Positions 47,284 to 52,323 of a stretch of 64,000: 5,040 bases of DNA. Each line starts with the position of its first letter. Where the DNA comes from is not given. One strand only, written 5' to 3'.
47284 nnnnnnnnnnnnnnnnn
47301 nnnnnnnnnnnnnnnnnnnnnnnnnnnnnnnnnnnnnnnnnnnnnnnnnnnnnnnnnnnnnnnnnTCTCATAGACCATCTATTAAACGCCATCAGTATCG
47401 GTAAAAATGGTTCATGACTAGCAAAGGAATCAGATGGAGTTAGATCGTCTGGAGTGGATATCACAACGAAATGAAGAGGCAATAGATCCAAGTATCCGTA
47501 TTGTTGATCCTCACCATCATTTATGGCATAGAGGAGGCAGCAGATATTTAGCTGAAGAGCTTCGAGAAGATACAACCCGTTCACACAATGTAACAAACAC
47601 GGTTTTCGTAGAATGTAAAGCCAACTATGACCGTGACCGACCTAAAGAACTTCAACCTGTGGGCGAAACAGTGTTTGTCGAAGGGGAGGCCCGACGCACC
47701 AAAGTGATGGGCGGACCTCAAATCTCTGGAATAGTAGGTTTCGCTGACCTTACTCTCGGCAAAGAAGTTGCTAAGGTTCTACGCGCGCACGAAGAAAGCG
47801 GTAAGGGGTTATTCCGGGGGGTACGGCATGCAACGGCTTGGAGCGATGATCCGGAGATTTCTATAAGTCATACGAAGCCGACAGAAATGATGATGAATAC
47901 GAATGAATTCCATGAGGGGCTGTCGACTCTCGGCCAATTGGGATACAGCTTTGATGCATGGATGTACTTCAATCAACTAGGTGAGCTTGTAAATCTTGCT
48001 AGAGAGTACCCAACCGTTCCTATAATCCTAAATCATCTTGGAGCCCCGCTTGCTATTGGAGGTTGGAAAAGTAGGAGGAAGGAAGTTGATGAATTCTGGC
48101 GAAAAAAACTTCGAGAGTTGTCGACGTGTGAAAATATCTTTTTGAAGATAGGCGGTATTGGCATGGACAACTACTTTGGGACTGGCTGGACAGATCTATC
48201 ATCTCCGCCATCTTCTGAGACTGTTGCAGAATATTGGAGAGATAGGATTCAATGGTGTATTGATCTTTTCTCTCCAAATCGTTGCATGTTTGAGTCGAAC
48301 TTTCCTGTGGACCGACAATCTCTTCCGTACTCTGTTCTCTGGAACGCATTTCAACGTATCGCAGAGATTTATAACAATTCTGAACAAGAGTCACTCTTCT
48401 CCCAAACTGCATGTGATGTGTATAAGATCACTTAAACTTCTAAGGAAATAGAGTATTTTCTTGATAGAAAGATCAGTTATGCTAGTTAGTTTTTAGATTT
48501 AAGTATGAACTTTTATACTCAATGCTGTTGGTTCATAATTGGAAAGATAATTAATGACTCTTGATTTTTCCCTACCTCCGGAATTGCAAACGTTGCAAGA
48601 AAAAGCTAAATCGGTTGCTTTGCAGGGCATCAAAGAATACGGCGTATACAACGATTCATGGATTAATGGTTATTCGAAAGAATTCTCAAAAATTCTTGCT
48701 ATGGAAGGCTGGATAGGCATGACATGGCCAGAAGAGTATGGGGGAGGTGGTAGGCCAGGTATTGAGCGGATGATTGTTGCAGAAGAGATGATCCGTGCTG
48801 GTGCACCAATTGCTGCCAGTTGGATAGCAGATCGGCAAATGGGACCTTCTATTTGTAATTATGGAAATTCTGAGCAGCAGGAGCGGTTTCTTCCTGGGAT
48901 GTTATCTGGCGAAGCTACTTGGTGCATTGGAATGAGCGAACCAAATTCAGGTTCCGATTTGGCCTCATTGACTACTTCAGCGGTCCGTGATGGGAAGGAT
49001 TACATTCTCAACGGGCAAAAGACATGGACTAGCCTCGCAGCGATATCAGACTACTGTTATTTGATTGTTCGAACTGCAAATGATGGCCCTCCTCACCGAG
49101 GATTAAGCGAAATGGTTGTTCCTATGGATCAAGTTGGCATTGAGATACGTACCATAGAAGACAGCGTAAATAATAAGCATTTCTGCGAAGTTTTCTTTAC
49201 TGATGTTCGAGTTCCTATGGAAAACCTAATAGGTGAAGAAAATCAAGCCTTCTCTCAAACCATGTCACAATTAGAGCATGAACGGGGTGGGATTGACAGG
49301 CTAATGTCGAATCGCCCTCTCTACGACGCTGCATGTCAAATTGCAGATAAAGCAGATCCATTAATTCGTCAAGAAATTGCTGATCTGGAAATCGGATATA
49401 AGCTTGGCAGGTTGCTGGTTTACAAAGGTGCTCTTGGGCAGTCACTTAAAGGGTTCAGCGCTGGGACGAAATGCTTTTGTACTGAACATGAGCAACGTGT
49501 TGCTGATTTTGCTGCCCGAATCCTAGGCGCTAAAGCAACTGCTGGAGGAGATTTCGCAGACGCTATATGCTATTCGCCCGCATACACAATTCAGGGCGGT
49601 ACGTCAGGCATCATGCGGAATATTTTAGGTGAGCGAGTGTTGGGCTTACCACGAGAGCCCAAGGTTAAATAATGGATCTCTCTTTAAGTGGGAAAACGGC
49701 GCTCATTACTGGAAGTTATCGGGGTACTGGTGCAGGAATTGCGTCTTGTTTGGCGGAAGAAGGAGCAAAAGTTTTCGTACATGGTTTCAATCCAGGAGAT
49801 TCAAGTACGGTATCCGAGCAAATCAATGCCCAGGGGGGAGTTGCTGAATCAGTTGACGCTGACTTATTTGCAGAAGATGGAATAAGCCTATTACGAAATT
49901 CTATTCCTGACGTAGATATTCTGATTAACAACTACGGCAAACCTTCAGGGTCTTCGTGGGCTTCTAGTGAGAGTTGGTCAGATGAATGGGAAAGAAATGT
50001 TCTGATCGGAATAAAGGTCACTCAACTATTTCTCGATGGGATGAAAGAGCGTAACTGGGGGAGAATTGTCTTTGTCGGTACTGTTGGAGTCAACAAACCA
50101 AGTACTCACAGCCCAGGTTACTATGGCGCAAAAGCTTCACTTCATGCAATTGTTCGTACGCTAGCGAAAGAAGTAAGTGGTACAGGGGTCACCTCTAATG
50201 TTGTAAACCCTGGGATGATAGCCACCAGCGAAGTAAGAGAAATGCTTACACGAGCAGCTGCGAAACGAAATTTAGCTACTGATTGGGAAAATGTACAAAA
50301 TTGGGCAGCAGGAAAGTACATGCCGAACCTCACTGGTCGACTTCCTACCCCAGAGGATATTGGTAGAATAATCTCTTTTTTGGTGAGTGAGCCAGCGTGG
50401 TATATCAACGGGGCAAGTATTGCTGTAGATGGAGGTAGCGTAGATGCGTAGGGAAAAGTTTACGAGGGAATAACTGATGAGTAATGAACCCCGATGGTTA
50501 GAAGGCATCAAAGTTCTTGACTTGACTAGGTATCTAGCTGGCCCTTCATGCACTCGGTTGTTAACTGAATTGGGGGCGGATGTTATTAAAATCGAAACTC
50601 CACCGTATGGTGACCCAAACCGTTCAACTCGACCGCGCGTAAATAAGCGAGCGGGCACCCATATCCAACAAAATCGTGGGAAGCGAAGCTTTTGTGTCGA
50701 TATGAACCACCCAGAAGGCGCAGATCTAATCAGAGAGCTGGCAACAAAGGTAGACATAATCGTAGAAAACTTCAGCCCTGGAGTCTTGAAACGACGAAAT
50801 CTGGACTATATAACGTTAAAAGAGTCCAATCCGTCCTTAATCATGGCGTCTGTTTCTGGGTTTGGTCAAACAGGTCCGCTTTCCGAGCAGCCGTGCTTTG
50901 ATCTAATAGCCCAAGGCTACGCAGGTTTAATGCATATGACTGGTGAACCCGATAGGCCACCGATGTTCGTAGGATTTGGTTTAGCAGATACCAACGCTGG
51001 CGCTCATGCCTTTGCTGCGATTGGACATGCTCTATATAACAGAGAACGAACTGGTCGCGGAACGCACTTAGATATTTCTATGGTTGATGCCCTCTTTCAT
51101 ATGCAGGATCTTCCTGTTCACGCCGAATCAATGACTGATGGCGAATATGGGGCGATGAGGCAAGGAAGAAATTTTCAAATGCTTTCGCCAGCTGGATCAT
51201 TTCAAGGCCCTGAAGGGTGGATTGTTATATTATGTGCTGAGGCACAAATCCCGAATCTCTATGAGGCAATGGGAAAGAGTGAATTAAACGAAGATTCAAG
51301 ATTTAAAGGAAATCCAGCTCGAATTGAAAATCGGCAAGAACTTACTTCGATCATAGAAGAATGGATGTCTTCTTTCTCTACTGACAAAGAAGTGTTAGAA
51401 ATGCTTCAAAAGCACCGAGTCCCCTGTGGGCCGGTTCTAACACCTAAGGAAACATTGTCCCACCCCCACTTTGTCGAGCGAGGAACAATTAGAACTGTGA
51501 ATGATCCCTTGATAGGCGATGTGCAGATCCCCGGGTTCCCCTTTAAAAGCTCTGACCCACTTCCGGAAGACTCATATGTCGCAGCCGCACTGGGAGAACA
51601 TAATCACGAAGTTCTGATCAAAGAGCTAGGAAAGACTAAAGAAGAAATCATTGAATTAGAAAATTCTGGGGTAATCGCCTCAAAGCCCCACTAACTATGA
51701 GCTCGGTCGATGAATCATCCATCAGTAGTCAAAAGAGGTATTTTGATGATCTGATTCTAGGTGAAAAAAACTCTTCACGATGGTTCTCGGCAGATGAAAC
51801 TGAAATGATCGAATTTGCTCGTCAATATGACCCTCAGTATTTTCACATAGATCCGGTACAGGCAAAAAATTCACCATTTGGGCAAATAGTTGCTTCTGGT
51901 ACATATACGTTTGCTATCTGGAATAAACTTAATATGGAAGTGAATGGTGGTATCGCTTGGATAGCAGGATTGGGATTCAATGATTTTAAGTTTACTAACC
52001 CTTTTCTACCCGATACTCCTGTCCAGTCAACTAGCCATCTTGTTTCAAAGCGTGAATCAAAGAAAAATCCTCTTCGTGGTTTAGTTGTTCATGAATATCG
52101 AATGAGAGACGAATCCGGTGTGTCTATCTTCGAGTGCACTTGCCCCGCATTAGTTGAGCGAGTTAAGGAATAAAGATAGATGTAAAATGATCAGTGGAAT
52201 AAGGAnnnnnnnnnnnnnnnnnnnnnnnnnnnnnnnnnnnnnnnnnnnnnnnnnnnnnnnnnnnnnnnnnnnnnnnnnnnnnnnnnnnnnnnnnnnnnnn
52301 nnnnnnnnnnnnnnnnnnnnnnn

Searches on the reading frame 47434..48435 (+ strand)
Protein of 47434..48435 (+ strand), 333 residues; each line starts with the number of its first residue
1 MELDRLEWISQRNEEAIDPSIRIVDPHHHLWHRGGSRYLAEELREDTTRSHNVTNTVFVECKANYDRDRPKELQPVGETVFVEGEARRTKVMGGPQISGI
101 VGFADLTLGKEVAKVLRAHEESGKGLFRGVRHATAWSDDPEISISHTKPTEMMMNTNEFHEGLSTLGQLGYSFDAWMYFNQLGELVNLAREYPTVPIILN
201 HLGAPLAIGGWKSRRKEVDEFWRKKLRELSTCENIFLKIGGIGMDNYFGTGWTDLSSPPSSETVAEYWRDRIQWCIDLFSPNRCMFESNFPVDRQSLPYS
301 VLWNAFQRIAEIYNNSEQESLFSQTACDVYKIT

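Call 34: search_protein_families(library=pfam, proteins=[window:47434-48435:+], max_evalue=0.00001)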
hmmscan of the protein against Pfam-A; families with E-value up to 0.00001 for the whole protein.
window:47434-48435:+ (333 aa): 1 family
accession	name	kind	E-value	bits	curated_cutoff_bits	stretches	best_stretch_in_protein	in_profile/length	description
PF04909.20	Amidohydro_2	-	2.8e-26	93.4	26.4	1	24-331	1-288/289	Amidohydrolase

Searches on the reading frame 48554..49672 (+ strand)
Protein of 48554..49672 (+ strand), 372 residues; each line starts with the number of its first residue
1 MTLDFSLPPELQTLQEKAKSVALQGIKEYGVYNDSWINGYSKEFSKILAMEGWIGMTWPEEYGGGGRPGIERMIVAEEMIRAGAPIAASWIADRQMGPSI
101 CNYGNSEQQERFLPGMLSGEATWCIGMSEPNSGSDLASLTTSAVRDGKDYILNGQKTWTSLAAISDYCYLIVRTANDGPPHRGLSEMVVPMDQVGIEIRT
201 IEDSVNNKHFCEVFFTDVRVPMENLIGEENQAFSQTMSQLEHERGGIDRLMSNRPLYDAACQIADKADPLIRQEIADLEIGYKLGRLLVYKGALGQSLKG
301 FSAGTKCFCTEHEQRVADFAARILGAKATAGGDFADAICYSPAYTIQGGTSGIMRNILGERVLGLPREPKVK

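Call 34: search_protein_families(library=pfam, proteins=[window:48554-49672:+], max_evalue=0.00001)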
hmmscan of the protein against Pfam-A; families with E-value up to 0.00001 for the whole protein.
window:48554-49672:+ (372 aa): 3 families
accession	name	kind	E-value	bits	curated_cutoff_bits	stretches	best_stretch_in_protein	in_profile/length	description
PF02770.24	Acyl-CoA_dh_M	-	2.1e-23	82.7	33.3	1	124-218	1-97/97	Acyl-CoA dehydrogenase, middle domain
PF02771.21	Acyl-CoA_dh_N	-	1.5e-19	70.9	22.9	1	9-120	2-113/113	Acyl-CoA dehydrogenase, N-terminal domain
PF00441.29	Acyl-CoA_dh_1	-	1e-11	45.6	22.4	1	267-363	49-150/150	Acyl-CoA dehydrogenase, C-terminal domain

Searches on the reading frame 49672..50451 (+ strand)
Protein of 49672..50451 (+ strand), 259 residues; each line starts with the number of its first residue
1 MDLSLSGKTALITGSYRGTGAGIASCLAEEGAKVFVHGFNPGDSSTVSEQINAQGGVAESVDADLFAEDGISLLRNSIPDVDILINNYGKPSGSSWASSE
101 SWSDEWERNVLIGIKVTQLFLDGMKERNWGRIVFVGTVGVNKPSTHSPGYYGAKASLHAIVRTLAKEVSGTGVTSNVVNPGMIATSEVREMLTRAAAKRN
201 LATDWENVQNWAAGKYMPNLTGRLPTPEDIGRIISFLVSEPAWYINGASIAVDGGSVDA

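Call 34: search_protein_families(library=pfam, proteins=[window:49672-50451:+], max_evalue=0.00001)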
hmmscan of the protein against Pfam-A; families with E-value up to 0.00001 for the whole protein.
window:49672-50451:+ (259 aa): 2 families
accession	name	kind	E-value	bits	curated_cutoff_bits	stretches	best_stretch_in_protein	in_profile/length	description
PF00106.31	adh_short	-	1.6e-30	106.5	26.6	1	8-189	1-188/195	short chain dehydrogenase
PF13561.12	adh_short_C2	-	1.9e-27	96.8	27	1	17-255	6-234/236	Enoyl-(Acyl carrier protein) reductase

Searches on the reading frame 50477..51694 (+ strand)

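Call 34: search_protein_families(library=pfam, proteins=[window:50477-51694:+], max_evalue=0.00001)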
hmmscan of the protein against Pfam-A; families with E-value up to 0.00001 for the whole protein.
window:50477-51694:+ (405 aa): 1 family
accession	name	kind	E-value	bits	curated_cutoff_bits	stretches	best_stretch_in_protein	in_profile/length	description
PF02515.22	CoA_transf_3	-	7.4e-107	358.1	23.3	1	8-376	1-366/366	CoA-transferase family III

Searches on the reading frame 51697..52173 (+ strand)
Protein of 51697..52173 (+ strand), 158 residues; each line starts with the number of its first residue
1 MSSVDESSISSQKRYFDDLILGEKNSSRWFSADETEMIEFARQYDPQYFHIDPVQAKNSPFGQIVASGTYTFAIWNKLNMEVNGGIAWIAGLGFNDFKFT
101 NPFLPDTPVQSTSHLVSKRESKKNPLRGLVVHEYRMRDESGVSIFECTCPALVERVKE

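Call 34: search_protein_families(library=pfam, proteins=[window:51697-52173:+], max_evalue=0.00001)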
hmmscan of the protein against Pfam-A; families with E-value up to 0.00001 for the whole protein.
window:51697-52173:+ (158 aa): 1 family
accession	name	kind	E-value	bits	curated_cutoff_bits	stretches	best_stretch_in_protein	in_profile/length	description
PF01575.25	MaoC_dehydratas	-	1.9e-15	57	27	1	28-123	14-109/123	MaoC like domain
